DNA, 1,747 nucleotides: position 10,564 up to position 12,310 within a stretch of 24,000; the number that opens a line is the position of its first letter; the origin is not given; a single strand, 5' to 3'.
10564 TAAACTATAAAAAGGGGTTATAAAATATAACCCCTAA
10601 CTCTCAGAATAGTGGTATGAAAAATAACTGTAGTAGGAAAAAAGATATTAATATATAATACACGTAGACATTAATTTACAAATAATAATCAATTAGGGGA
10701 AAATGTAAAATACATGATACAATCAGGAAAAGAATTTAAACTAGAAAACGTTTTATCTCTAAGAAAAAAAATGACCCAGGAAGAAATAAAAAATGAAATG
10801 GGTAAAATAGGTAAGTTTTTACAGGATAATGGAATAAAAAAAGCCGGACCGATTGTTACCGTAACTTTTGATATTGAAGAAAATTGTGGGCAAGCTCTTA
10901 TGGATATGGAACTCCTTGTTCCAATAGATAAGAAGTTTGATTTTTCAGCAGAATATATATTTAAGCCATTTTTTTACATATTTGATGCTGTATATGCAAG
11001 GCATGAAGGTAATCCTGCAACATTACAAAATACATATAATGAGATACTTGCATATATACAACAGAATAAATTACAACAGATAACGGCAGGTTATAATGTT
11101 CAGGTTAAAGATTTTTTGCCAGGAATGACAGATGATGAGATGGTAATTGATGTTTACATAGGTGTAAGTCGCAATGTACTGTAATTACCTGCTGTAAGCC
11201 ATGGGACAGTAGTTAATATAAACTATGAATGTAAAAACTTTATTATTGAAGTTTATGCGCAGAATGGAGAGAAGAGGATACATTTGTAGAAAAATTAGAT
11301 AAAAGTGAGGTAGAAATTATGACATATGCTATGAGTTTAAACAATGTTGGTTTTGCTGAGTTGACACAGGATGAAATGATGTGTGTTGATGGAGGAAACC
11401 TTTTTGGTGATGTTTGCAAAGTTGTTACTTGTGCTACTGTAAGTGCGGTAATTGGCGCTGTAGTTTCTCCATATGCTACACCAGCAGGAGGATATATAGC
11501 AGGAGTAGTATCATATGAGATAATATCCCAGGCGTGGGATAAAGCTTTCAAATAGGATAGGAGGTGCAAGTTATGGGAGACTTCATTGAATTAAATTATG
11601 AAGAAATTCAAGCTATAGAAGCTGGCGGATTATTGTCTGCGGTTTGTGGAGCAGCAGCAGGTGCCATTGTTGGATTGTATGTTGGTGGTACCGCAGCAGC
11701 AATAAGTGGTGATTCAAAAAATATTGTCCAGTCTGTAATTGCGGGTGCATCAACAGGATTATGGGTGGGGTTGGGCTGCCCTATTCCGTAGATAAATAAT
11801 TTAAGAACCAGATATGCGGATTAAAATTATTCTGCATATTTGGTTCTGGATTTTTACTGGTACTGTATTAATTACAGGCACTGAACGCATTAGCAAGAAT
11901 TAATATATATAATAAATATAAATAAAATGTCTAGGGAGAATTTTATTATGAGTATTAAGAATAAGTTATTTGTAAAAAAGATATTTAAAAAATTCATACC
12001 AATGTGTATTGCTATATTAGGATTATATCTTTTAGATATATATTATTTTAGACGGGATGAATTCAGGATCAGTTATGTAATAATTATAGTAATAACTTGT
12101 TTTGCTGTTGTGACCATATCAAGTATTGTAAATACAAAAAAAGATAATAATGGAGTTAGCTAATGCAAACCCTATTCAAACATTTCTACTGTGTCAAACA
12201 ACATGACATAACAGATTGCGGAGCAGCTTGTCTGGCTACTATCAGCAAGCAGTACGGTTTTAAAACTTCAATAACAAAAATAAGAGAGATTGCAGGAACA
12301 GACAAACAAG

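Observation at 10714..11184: Stand-alone GyrI-like (SbmC-fold-like) protein as the first gene of the bacteriocin transcription unit: candidate non-canonical immunity or peptide-binding factor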

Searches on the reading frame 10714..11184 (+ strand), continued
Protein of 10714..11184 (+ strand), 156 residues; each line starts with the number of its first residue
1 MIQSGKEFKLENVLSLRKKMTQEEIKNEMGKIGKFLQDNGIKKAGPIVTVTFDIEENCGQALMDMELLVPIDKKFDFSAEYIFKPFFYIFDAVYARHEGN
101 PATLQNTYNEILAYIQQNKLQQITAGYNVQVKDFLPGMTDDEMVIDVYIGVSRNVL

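Call 70: search_protein_families(library=pfam, proteins=[L034:9005-9730:+, L037:8455-9582:+, L038:7868-9400:+, L041:9133-9732:+, L047:9137-9733:+, L048:8673-9272:+, L049:7975-9654:+, L051:7601-9424:+, L054:8743-9495:+, L060:8527-9825:+], max_evalue=0.0001)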
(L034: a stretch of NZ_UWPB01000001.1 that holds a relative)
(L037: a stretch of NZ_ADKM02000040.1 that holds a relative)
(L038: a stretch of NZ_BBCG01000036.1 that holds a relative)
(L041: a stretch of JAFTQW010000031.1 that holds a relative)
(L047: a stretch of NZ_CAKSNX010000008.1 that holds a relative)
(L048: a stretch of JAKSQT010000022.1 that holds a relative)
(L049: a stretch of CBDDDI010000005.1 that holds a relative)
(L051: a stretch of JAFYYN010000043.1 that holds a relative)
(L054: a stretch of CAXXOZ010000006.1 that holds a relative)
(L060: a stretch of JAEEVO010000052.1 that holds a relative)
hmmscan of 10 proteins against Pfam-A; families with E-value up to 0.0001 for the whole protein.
L034:9005-9730:+ (242 aa): 1 family
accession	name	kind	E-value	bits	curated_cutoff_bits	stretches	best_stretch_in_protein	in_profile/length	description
PF04647.20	AgrB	-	4.9e-32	111.2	23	1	53-229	1-183/185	Accessory gene regulator B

L037:8455-9582:+ (376 aa): 1 family
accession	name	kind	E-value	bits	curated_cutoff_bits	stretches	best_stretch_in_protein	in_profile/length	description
PF01963.22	TraB_PrgY_gumN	-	6.5e-53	180.7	26.8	1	100-373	2-262/263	TraB/PrgY/gumN family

L038:7868-9400:+ (511 aa): 3 families
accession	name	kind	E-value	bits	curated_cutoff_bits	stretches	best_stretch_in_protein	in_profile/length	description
PF06415.18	iPGM_N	-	5e-92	307.7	27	1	82-295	1-216/217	BPG-independent PGAM N-terminus (iPGM_N)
PF01676.23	Metalloenzyme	-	2e-85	286.8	24.3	1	5-498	2-251/252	Metalloenzyme superfamily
PF01663.27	Phosphodiest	-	2e-06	28.1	23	1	380-446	152-223/342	Type I phosphodiesterase / nucleotide pyrophosphatase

L041:9133-9732:+ (200 aa): 1 family
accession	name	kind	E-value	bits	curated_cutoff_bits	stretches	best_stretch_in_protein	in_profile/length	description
PF04647.20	AgrB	-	6.8e-35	120.5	23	1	6-181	1-182/185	Accessory gene regulator B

L047:9137-9733:+ (199 aa): 5 families
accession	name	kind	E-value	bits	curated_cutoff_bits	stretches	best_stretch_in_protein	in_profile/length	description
PF02915.23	Rubrerythrin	-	1.6e-26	93.8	22.8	1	32-147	1-137/137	Rubrerythrin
PF21349.2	RUBY_RBDX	-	1.3e-14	53.7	26.5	1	164-193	1-30/30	Rubrerythrin, rubredoxin-like domain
PF00210.30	Ferritin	-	4.5e-10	40.1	24.5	1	32-151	2-140/142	Ferritin-like domain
PF23458.2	DUF7130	-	1.6e-05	25.1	35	0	146-196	37-87/89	Domain of unknown function (DUF7130)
PF23455.1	DUF7129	-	7.1e-05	22.9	30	0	161-186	9-34/45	Domain of unknown function (DUF7129)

L048:8673-9272:+ (200 aa): 1 family
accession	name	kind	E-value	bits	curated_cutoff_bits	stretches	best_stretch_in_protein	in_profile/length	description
PF09515.15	Thia_YuaJ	-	9e-23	81.7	25.8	1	9-186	1-170/177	Thiamine transporter protein (Thia_YuaJ)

L049:7975-9654:+ (560 aa): 2 families
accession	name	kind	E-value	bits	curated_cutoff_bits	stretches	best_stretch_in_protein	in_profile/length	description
PF00754.31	F5_F8_type_C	-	1.6e-10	41.6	28.2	1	446-551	12-124/127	F5/8 type C domain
PF22633.2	F5_F8_type_C_2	-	2.1e-09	38.3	27.8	1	454-530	3-86/91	NedA-like, galactose-binding domain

L051:7601-9424:+ (608 aa): 4 families
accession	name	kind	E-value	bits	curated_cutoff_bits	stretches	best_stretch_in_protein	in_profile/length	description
PF01434.24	Peptidase_M41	-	1e-65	221.6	29.9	1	410-599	1-190/191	Peptidase family M41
PF00004.35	AAA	-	4.5e-45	153.8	21.2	1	197-329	1-130/131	ATPase family associated with various cellular activities (AAA)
PF17862.7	AAA_lid_3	-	8.5e-14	51.2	27.2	1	353-396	2-45/45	AAA+ lid domain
PF06480.20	FtsH_ext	-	1.9e-11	44.5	25.5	1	9-93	3-95/103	FtsH Extracellular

L054:8743-9495:+ (251 aa): 2 families
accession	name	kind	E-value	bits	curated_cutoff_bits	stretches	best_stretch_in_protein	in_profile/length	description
PF12698.13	ABC2_membrane_3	-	1.2e-15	58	31.6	1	52-243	159-347/347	ABC-2 family transporter protein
PF01061.29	ABC2_membrane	-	2.5e-15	57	26.9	1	4-214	3-208/211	ABC-2 type transporter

L060:8527-9825:+ (433 aa): 1 family
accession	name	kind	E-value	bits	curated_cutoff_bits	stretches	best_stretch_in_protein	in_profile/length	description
PF00990.26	GGDEF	-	3e-34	118.6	23.8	1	275-427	2-160/161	Diguanylate cyclase, GGDEF domain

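Call 72: search_protein_families(library=pfam, proteins=[L115:7968-8426:+, L010:9199-9906:+, L014:8983-9363:-, L052:13-1392:+, L017:9292-9906:+, L115:11496-12734:+, L115:13661-14371:+, L115:3611-4312:+], max_evalue=0.01)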
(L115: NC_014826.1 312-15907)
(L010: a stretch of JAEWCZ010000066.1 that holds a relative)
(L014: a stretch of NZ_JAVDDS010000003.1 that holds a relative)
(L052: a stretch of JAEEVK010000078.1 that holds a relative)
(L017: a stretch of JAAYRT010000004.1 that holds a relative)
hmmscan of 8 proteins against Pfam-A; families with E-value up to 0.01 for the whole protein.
L115:7968-8426:+ (153 aa): 1 family
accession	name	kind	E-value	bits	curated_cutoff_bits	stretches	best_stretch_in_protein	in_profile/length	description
PF16895.10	DUF5085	-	0.0002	22.2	30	1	20-133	12-126/141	Domain of unknown function (DUF5085)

L010:9199-9906:+ (236 aa): 1 family
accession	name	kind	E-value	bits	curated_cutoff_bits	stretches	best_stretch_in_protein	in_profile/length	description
PF00404.24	Dockerin_1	-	5.5e-10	39.7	22.9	1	38-94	2-56/57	Dockerin type I domain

L014:8983-9363:- (126 aa): 0 families

L052:13-1392:+ (460 aa): 8 families
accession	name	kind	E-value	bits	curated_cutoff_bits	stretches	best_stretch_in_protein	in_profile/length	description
PF01434.24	Peptidase_M41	-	5.6e-66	222.5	29.9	1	261-450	1-190/191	Peptidase family M41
PF00004.35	AAA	-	2.1e-45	154.8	21.2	1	48-180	1-130/131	ATPase family associated with various cellular activities (AAA)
PF17862.7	AAA_lid_3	-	3.4e-16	58.9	27.2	1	203-247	1-45/45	AAA+ lid domain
PF06068.19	TIP49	-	0.00012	21.8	23.8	1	46-82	51-89/347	TIP49 P-loop domain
PF07728.20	AAA_5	-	0.0019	18.6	22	1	48-116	2-78/139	AAA domain (dynein-related subfamily)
PF13191.12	AAA_16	-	0.0028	18.6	32.6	0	42-67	21-46/167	AAA ATPase domain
PF05496.18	RuvB_N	-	0.0032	17.7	27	1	47-116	35-96/159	Holliday junction DNA helicase RuvB P-loop domain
PF07724.20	AAA_2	-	0.009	16.5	27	0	96-118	67-89/166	AAA domain (Cdc48 subfamily)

L017:9292-9906:+ (205 aa): 0 families

L115:11496-12734:+ (413 aa): 1 family
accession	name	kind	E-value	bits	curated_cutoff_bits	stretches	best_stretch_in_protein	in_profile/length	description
PF04055.27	Radical_SAM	-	1.4e-06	29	29.5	1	114-249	2-135/166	Radical SAM superfamily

L115:13661-14371:+ (237 aa): 1 family
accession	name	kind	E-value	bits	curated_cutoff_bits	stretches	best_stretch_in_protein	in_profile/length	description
PF12730.13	ABC2_membrane_4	-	0.00017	22.1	27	1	14-153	8-146/179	ABC-2 family transporter protein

L115:3611-4312:+ (234 aa): 6 families
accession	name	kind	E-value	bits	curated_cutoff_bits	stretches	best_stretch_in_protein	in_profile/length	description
PF08279.18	HTH_11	-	0.0013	19.1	25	1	4-25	17-38/55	HTH domain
PF13384.12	HTH_23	-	0.004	17.4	24.6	1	4-26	19-41/50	Homeodomain-like domain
PF13404.12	HTH_AsnC-type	-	0.0063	16.7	27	0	4-25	19-40/42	AsnC-type helix-turn-helix domain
PF08281.18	Sigma70_r4_2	-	0.0076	16.3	25.7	0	3-26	27-50/54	Sigma-70, region 4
PF04297.20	UPF0122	-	0.0085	16.8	22.7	1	5-36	36-66/101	Putative helix-turn-helix protein, YlxM / p13 like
PF13412.12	HTH_24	-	0.009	16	21.9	0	4-25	19-40/48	Winged helix-turn-helix DNA-binding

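Call 74: list_cluster_members(proteins=[P0001, P0003, P0005, P0004, P0118, P0096])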
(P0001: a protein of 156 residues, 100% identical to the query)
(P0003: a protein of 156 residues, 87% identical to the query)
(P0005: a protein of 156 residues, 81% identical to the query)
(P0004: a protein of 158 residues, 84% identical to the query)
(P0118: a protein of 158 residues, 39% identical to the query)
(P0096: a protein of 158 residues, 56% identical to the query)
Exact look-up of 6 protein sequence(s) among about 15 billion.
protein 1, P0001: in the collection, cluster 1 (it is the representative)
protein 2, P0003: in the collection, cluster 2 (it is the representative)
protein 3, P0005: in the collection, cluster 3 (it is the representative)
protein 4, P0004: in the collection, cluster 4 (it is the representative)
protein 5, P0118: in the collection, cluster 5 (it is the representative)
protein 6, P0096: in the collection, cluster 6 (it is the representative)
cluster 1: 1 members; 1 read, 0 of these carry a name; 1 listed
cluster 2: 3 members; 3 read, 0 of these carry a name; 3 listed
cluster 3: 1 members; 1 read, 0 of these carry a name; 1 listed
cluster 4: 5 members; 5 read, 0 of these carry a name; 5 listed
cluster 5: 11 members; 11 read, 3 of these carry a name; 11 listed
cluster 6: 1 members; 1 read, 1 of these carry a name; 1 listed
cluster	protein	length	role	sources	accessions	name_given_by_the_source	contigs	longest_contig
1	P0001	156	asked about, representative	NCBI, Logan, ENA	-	-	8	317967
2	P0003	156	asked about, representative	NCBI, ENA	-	-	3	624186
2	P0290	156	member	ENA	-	-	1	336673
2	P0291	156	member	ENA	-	-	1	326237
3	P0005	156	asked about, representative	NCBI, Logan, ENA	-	-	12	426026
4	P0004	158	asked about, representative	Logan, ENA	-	-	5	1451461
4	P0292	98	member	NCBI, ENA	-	-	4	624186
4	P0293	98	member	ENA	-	-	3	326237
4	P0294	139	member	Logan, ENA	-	-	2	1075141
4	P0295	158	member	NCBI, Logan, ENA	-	-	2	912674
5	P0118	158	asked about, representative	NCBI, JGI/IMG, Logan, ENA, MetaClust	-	\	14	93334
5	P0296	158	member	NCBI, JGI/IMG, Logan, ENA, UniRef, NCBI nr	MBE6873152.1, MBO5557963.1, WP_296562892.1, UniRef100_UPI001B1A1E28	AraC family transcriptional regulator [Ruminococcus sp.] | AraC family transcriptional regulator n=1 Tax=Ruminococcus sp. TaxID=41978 ...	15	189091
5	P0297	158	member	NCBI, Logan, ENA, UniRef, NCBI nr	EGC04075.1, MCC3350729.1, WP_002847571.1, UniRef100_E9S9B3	hypothetical protein [Ruminococcus albus] | Transcriptional regulator, effector binding domain protein n=1 Tax=Ruminococcus albus 8 ...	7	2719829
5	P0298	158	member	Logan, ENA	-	-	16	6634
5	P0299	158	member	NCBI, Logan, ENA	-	-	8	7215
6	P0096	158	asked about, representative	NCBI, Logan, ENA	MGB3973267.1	MAG: GyrI-like domain-containing protein [Peptococcia bacterium]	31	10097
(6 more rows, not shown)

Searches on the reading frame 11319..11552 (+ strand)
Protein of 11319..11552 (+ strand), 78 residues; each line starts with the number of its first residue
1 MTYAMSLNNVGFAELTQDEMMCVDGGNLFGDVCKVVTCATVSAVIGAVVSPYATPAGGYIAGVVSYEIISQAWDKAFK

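Call 3: search_protein_families(library=pfam, proteins=[window:11319-11552:+], max_evalue=1)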
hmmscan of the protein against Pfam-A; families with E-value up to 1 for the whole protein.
window:11319-11552:+ (78 aa): 4 families
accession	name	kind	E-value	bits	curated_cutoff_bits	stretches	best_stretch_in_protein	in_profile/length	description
PF10439.15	Bacteriocin_IIc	-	1.1e-07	32.1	27.1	1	12-62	4-56/59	Bacteriocin class II with double-glycine leader peptide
PF14019.11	DUF4235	-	0.021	15.2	27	0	55-77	6-28/77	Protein of unknown function (DUF4235)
PF17508.7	MccV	-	0.055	14.5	27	1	14-72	3-63/104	Microcin V bacteriocin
PF19180.5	DUF5862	-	0.098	13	33.3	1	23-49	22-47/68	Family of unknown function (DUF5862)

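Call 4: search_protein_families(library=ncbifam, proteins=[window:11319-11552:+], max_evalue=1)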
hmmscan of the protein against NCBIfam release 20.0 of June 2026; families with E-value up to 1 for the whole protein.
window:11319-11552:+ (78 aa): 3 families
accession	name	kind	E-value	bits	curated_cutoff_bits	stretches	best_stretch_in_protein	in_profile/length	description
TIGR03893.1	lant_SP_1948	subfamily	0.009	16.4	32.95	1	12-61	10-55/61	lichenicidin A2 family type 2 lantibiotic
NF033772.1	pheromone_VP1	equivalog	0.068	13.4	85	0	41-77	17-54/65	peptide pheromone VP1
TIGR03949.1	bact_IIb_cerein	subfamily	0.25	11.2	21.5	0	12-57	1-38/45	class IIb bacteriocin, lactobin A/cerein 7B family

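Call 30: search_solved_structures(query=window:11319-11552:+, max_evalue=10, show_alignments=2)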
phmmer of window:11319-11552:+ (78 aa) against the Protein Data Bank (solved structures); distinct sequences matched with E-value up to 10: 2.
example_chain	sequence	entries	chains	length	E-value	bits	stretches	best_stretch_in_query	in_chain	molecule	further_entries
8p4q_A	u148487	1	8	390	0.39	14.7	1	22-62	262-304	IMP dehydrogenase subunit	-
8p37_A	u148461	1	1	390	1.6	12.7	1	22-62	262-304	IMP dehydrogenase subunit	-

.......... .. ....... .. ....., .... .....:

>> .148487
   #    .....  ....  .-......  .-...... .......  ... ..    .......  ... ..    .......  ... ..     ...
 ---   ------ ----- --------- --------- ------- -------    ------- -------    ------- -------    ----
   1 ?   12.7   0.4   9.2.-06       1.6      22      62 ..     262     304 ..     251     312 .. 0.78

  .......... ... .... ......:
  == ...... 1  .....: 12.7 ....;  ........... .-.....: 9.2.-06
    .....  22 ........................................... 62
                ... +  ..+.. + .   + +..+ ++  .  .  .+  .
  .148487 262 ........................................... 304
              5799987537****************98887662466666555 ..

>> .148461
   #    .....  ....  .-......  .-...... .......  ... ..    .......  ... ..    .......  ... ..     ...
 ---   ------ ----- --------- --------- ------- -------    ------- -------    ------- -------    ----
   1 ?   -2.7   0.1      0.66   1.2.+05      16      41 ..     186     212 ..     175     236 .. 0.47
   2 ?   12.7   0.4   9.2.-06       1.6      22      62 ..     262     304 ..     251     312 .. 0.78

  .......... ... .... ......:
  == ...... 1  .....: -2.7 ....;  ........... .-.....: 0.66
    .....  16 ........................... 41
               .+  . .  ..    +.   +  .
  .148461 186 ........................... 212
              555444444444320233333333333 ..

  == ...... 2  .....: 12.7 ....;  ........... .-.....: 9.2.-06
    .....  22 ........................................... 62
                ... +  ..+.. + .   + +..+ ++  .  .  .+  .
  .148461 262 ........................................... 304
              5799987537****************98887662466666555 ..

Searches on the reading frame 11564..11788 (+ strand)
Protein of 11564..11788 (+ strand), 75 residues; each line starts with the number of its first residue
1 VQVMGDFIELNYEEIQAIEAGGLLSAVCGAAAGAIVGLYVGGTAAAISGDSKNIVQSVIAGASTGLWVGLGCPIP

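Call 3: search_protein_families(library=pfam, proteins=[window:11564-11788:+], max_evalue=1)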
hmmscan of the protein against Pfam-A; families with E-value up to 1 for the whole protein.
window:11564-11788:+ (75 aa): 3 families
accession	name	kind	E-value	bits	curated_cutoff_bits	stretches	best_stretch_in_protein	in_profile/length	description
PF19180.5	DUF5862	-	0.025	14.9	33.3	1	22-52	29-59/68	Family of unknown function (DUF5862)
PF03494.18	Beta-APP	-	0.039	14.3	25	1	23-43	16-36/39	Beta-amyloid peptide (beta-APP)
PF10439.15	Bacteriocin_IIc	-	0.34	11.4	27.1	0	6-69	3-56/59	Bacteriocin class II with double-glycine leader peptide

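Call 4: search_protein_families(library=ncbifam, proteins=[window:11564-11788:+], max_evalue=1)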
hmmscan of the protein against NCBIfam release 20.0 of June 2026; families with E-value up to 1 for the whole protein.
window:11564-11788:+ (75 aa): 2 families
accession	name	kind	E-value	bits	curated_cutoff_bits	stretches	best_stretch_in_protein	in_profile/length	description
NF053611.1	YiaD_Gzip_OmpA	equivalog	0.19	11.4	175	1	27-69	30-68/206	YiaD family glycine zipper/OmpA-like lipoprotein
NF041250.1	VI_TagQ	equivalog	0.21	10.8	300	1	30-69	61-100/301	type VI secretion system-associated lipoprotein TagQ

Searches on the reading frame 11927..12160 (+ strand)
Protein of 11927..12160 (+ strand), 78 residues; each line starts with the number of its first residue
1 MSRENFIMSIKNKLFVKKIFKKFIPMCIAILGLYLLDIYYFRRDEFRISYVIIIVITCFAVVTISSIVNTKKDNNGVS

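Call 3: search_protein_families(library=pfam, proteins=[window:11927-12160:+], max_evalue=1)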
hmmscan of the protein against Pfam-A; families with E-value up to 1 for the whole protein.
window:11927-12160:+ (78 aa): 2 families
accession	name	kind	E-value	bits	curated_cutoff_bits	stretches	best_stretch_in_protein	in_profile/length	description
PF10754.15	DUF2569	-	0.026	15.4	26.5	1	19-69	54-104/143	Protein of unknown function (DUF2569)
PF04932.20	Wzy_C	-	0.089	13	31.7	1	28-70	22-65/149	O-Antigen ligase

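Call 4: search_protein_families(library=ncbifam, proteins=[window:11927-12160:+], max_evalue=1)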
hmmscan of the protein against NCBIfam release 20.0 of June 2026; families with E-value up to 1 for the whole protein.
window:11927-12160:+ (78 aa): 2 families
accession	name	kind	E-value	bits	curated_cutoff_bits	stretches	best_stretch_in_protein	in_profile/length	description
NF008484.0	PRK11387.1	equivalog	0.069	12.1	716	1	23-68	133-178/471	S-methylmethionine permease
NF007359.1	PRK09855.1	equivalog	0.079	12.7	400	1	8-66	205-255/259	PTS galactosamine transporter subunit IID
